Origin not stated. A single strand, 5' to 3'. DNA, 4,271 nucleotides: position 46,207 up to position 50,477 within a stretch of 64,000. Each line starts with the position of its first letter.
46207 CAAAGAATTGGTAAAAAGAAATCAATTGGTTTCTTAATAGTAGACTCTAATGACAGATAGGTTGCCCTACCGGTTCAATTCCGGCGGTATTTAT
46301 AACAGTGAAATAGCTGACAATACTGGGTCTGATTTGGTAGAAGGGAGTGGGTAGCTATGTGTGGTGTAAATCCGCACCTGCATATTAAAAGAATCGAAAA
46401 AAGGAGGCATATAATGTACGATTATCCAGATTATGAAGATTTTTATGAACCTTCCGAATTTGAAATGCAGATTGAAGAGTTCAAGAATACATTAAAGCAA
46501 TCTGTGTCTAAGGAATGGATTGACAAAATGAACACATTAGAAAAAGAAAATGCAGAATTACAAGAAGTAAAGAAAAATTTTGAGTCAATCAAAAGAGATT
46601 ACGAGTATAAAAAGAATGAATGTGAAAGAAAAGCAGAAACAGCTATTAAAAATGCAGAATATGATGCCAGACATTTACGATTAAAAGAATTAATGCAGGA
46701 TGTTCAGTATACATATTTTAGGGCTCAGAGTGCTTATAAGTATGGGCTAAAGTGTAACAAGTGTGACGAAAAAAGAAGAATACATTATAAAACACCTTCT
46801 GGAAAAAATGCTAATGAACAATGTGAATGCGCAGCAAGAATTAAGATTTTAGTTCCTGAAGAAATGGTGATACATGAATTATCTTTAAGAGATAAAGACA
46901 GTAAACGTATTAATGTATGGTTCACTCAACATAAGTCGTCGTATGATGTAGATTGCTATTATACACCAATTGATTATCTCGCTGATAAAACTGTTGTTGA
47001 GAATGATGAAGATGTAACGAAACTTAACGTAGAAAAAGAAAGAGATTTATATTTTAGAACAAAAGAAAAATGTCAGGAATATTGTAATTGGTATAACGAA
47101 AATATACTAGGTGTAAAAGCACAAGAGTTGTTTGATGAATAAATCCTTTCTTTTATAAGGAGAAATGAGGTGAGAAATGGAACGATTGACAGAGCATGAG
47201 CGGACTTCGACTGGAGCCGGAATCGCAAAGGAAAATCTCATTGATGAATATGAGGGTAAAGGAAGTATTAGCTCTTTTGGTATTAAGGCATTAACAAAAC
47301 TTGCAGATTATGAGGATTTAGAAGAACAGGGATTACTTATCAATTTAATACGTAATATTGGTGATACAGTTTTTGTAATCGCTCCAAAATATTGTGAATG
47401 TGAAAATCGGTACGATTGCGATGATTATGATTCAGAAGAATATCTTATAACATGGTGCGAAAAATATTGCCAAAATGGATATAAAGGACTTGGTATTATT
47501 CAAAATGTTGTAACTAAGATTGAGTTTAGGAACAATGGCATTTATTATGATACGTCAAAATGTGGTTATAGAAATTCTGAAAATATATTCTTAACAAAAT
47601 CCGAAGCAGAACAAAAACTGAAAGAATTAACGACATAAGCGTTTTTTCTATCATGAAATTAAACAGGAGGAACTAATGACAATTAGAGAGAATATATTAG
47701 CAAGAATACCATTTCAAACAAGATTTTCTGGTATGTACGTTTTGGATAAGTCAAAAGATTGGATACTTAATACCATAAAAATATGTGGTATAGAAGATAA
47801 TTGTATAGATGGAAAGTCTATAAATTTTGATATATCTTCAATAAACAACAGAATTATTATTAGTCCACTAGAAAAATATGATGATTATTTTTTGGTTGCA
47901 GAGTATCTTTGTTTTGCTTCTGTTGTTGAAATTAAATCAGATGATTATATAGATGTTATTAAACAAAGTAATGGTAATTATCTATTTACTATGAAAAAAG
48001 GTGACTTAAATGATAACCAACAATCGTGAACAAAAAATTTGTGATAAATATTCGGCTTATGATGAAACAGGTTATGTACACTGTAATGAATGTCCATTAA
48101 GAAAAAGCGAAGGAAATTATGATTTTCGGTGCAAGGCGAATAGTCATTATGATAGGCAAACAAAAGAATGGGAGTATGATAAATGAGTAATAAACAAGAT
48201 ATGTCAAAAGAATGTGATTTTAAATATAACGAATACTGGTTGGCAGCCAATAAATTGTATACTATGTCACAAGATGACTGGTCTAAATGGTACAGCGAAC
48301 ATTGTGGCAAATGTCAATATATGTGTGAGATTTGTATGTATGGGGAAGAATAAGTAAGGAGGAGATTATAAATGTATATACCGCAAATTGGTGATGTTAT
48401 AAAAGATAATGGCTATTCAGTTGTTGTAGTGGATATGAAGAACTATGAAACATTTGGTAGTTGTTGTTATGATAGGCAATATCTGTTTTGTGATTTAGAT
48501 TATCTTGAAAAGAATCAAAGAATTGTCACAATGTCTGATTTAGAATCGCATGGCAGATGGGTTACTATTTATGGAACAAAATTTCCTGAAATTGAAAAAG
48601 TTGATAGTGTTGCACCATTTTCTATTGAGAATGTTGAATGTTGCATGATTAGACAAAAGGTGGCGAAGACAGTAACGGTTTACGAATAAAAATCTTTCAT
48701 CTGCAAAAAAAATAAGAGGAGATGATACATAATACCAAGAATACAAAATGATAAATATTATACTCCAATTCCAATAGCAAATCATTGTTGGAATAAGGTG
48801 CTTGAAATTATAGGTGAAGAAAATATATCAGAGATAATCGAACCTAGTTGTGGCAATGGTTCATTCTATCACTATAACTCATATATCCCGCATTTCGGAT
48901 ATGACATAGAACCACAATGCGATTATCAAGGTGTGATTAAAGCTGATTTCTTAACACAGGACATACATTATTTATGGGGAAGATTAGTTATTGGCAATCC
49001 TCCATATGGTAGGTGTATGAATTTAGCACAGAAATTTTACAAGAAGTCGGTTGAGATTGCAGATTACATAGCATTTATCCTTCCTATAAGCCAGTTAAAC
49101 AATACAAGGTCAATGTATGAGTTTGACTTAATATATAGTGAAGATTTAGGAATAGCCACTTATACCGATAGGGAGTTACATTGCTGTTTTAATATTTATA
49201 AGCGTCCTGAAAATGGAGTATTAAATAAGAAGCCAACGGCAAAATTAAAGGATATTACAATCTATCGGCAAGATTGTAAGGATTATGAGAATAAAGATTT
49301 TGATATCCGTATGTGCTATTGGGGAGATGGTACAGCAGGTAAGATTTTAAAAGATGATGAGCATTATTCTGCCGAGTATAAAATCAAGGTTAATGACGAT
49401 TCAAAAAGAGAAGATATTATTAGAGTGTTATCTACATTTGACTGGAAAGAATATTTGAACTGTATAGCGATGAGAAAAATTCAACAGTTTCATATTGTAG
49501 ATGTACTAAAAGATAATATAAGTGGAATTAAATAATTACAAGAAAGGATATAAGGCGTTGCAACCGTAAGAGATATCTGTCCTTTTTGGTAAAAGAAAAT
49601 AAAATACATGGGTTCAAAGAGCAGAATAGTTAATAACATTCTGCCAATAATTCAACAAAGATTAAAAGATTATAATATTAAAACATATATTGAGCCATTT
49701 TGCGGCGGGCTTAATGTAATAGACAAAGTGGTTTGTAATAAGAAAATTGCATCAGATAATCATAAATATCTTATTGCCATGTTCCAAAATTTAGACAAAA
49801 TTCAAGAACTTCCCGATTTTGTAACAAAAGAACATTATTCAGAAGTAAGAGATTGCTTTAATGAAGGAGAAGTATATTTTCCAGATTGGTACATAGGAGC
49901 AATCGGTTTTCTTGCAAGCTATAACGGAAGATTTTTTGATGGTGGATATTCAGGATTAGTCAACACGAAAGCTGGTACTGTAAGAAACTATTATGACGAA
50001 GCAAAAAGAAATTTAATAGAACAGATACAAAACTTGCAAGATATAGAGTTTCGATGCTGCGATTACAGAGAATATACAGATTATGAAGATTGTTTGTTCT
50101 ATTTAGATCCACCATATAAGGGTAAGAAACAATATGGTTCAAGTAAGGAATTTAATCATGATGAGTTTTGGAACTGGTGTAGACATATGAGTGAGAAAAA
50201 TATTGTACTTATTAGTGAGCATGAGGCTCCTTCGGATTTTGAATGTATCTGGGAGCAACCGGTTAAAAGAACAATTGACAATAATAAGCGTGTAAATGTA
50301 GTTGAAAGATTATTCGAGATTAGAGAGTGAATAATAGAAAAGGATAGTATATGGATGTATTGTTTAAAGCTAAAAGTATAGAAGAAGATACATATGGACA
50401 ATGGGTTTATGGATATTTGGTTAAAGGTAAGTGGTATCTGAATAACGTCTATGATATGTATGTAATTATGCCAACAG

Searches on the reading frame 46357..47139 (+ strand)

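Call 101: search_protein_families(library=phrogs, proteins=[window:46357-47139:+], max_evalue=0.0001)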
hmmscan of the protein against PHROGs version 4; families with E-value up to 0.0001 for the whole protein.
window:46357-47139:+ (261 aa): 1 family
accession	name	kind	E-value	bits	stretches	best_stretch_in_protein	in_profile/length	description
phrog_9300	-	unknown function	4.9e-22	79.9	1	26-249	6-224/248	-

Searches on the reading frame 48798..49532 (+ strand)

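Call 101: search_protein_families(library=phrogs, proteins=[window:48798-49532:+], max_evalue=0.0001)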
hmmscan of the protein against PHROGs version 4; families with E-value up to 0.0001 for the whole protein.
window:48798-49532:+ (245 aa): 2 families
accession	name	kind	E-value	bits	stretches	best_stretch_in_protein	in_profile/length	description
phrog_5172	-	unknown function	6.7e-26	91.9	1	12-226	46-265/377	-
phrog_799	-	other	7.5e-11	42.9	1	2-109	226-330/458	DNA methyltransferase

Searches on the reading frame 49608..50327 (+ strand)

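Call 101: search_protein_families(library=phrogs, proteins=[window:49608-50327:+], max_evalue=0.0001)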
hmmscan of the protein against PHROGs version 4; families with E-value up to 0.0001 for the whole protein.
window:49608-50327:+ (240 aa): 3 families
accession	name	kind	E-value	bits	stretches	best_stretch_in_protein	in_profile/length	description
phrog_56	-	other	1e-32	115.2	1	1-234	68-318/647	DNA methyltransferase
phrog_1996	-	other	3e-08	34.7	1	132-204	23-103/150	DNA methyltransferase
phrog_36652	-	unknown function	1.1e-07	32.8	0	135-177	56-98/219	-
